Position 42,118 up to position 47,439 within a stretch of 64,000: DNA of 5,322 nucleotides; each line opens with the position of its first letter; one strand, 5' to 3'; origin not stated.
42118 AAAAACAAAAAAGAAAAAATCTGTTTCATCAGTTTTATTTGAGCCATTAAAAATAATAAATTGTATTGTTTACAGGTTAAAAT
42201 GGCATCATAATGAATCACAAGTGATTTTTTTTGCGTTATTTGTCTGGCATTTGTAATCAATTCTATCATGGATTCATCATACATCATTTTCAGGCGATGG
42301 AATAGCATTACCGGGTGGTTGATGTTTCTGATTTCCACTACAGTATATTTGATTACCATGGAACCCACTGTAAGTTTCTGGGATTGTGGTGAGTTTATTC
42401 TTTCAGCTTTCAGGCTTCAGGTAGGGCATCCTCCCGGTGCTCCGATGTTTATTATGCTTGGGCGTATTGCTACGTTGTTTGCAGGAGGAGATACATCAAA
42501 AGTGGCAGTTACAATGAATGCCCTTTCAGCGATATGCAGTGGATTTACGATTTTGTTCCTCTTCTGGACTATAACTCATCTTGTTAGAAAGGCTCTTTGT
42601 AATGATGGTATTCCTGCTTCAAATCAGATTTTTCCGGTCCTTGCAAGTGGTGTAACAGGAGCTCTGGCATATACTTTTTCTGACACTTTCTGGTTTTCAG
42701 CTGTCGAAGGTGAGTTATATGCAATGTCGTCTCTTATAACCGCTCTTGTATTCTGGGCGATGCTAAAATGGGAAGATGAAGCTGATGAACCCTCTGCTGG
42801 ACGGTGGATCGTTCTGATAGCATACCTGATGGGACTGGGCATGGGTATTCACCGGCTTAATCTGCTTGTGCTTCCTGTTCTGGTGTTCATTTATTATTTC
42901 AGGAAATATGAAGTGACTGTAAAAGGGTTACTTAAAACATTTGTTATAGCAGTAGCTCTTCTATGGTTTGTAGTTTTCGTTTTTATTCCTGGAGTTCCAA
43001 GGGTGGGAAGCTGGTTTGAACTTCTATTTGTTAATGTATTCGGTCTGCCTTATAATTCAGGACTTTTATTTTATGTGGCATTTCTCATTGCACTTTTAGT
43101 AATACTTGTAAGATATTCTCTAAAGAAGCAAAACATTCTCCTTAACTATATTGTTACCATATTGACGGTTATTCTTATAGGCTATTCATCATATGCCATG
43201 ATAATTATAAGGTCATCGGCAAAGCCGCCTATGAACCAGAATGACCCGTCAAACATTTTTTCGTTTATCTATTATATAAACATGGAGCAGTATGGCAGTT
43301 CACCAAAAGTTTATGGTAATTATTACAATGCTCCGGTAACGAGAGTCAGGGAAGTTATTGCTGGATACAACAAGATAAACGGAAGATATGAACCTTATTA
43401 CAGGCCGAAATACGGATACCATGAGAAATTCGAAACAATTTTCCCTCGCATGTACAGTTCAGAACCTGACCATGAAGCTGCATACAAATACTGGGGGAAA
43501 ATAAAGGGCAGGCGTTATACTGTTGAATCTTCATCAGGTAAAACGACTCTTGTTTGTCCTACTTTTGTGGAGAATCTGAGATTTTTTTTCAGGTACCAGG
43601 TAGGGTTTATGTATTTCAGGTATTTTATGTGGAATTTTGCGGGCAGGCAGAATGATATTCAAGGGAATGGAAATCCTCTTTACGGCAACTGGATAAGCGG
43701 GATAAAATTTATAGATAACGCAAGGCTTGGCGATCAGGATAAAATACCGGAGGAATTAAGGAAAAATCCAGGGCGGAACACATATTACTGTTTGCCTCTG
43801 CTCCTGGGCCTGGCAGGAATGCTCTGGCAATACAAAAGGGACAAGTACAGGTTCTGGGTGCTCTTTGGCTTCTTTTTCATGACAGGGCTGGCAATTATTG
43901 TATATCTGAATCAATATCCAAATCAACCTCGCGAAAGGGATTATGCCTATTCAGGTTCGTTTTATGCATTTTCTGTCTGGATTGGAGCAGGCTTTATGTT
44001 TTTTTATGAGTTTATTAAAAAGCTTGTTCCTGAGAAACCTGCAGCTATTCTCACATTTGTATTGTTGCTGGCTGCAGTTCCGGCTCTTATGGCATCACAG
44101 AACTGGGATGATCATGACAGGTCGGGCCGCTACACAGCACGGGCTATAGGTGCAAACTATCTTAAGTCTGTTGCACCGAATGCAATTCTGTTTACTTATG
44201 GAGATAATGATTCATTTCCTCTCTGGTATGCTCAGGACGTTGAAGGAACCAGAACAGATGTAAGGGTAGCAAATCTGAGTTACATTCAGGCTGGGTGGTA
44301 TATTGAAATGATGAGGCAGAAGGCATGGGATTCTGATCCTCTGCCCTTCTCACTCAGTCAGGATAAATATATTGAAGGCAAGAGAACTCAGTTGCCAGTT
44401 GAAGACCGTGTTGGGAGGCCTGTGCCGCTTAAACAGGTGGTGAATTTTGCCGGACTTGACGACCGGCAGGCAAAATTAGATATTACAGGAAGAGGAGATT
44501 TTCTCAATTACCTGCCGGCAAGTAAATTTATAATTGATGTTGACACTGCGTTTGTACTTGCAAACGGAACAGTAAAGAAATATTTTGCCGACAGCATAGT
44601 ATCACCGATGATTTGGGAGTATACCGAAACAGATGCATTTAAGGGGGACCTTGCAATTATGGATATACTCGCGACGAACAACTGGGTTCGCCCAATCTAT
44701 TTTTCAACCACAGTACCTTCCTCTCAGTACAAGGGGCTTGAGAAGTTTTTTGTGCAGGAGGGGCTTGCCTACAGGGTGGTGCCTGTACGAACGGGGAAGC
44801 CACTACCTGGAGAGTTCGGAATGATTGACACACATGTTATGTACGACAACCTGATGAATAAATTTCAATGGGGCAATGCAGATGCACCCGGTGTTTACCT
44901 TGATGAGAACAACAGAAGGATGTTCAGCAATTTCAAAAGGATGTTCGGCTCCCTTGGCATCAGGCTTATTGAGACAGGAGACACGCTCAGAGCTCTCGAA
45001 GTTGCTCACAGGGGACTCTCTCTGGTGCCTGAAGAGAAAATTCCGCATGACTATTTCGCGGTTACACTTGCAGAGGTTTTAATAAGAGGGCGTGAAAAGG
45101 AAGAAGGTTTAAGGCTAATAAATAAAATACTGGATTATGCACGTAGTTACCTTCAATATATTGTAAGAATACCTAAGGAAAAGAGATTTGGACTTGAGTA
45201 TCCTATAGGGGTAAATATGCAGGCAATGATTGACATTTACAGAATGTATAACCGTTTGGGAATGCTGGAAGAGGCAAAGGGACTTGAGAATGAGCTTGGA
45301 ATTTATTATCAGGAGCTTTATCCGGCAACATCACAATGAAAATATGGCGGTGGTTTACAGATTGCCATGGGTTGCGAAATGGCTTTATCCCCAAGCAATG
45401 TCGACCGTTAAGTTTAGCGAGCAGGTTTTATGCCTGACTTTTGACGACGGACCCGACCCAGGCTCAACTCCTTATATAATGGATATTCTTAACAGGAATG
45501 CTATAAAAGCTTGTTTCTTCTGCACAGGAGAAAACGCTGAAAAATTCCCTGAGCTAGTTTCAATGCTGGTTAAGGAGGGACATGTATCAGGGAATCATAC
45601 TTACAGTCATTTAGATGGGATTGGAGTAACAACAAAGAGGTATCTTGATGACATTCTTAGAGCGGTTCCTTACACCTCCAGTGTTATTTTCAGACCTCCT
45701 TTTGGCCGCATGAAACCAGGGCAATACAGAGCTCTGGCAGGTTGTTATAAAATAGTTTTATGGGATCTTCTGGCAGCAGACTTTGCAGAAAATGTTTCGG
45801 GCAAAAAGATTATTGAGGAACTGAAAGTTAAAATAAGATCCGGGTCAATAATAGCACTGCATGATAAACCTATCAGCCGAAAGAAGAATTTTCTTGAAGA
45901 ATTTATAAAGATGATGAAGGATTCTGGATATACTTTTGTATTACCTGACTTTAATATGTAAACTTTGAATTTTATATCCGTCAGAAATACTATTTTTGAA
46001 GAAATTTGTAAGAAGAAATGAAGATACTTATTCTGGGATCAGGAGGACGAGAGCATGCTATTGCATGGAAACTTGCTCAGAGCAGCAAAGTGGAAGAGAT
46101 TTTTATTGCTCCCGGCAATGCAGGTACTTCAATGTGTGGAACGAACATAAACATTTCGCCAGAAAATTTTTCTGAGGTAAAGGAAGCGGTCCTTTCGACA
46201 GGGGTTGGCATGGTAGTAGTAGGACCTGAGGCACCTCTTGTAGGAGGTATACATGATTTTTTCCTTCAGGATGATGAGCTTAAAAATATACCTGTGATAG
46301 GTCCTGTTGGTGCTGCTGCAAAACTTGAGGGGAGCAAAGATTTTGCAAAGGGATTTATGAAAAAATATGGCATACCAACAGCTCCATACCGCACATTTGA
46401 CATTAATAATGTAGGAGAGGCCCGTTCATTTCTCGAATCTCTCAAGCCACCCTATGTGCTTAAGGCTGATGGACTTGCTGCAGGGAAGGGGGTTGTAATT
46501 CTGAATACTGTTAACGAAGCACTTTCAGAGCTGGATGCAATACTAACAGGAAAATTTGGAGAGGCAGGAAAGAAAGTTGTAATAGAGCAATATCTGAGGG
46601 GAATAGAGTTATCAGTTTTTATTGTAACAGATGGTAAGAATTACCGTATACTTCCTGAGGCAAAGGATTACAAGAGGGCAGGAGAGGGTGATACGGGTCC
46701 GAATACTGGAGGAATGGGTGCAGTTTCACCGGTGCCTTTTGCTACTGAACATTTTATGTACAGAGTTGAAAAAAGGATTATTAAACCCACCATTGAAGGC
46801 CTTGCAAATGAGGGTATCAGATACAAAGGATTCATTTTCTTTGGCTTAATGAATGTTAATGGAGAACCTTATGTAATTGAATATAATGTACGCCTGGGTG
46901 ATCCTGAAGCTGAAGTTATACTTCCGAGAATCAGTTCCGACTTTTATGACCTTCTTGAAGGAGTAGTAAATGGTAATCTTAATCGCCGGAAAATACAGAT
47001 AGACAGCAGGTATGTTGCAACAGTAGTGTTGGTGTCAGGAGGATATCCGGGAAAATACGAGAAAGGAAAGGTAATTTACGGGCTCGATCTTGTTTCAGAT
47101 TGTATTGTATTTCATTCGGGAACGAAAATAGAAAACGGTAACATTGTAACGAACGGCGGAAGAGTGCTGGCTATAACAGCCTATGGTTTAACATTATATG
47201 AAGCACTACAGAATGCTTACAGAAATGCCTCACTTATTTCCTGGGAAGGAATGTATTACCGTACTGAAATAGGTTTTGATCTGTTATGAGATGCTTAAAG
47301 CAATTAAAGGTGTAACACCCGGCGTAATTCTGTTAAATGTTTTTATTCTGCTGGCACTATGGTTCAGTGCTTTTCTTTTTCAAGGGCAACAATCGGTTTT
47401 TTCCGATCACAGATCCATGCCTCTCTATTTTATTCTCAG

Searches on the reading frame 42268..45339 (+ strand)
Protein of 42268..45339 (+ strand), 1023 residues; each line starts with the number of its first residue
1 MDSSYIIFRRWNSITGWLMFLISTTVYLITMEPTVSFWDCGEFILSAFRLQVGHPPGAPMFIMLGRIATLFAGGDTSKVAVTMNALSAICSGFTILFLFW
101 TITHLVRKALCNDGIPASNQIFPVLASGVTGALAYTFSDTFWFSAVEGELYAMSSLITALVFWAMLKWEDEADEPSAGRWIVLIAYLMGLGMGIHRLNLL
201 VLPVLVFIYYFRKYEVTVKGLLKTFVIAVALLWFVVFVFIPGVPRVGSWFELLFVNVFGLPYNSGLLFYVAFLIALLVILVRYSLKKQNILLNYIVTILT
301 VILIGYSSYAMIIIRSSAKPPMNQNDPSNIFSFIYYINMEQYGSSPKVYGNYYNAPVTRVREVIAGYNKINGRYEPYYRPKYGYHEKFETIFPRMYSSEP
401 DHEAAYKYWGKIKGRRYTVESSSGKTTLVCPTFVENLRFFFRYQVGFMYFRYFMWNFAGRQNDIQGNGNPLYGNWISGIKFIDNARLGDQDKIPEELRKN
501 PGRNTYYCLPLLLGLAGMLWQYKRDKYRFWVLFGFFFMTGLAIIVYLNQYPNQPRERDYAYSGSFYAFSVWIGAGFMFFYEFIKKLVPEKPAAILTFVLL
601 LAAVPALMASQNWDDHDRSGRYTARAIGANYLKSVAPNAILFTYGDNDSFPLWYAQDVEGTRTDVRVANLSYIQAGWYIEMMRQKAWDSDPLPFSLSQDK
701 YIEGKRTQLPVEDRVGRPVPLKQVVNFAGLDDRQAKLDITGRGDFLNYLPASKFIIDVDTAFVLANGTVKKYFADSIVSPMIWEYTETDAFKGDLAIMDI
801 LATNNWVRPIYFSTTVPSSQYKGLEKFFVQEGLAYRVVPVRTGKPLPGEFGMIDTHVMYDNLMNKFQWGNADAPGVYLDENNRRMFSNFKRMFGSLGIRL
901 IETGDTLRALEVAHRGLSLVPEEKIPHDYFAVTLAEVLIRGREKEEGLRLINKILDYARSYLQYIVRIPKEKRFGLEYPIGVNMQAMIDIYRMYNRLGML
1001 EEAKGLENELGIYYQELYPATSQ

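Call 62: search_protein_families(library=pfam, proteins=[window:42268-45339:+], max_evalue=0.00001)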
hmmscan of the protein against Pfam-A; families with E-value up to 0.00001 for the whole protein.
window:42268-45339:+ (1023 aa): 1 family
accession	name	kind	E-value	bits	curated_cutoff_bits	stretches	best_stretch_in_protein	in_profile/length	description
PF11028.14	TMEM260-like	-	7.4e-71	238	24.2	1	39-216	1-177/179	Protein O-mannosyl-transferase TMEM260-like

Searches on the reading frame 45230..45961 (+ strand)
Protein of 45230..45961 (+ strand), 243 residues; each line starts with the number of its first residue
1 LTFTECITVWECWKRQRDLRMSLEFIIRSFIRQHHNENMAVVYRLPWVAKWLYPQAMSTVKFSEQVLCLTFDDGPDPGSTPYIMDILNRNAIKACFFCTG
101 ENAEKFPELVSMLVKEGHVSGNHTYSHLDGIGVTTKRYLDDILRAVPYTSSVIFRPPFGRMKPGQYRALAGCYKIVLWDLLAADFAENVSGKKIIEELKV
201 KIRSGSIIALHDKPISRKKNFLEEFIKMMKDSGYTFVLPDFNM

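Call 83: search_protein_families(library=pfam, proteins=[window:45230-45961:+], max_evalue=0.0001)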
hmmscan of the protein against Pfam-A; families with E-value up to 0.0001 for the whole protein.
window:45230-45961:+ (243 aa): 1 family
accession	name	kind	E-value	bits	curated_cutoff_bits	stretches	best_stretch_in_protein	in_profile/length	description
PF01522.26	Polysacc_deac_1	-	1e-22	80.8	23.1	1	61-161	3-108/124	Polysaccharide deacetylase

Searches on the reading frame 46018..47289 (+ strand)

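Call 62: search_protein_families(library=pfam, proteins=[window:46018-47289:+], max_evalue=0.00001)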
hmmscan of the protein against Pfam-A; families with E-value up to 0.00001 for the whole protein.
window:46018-47289:+ (423 aa): 3 families
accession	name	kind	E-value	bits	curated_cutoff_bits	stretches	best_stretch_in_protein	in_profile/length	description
PF01071.24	GARS_A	-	1.1e-69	234.7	27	1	105-298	1-194/194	Phosphoribosylglycinamide synthetase, ATP-grasp (A) domain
PF02844.21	GARS_N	-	5.4e-34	117.4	29.5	1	1-104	1-100/100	Phosphoribosylglycinamide synthetase, N domain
PF02843.22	GARS_C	-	1.5e-29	102.6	34.8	1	334-420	2-91/92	Phosphoribosylglycinamide synthetase, C domain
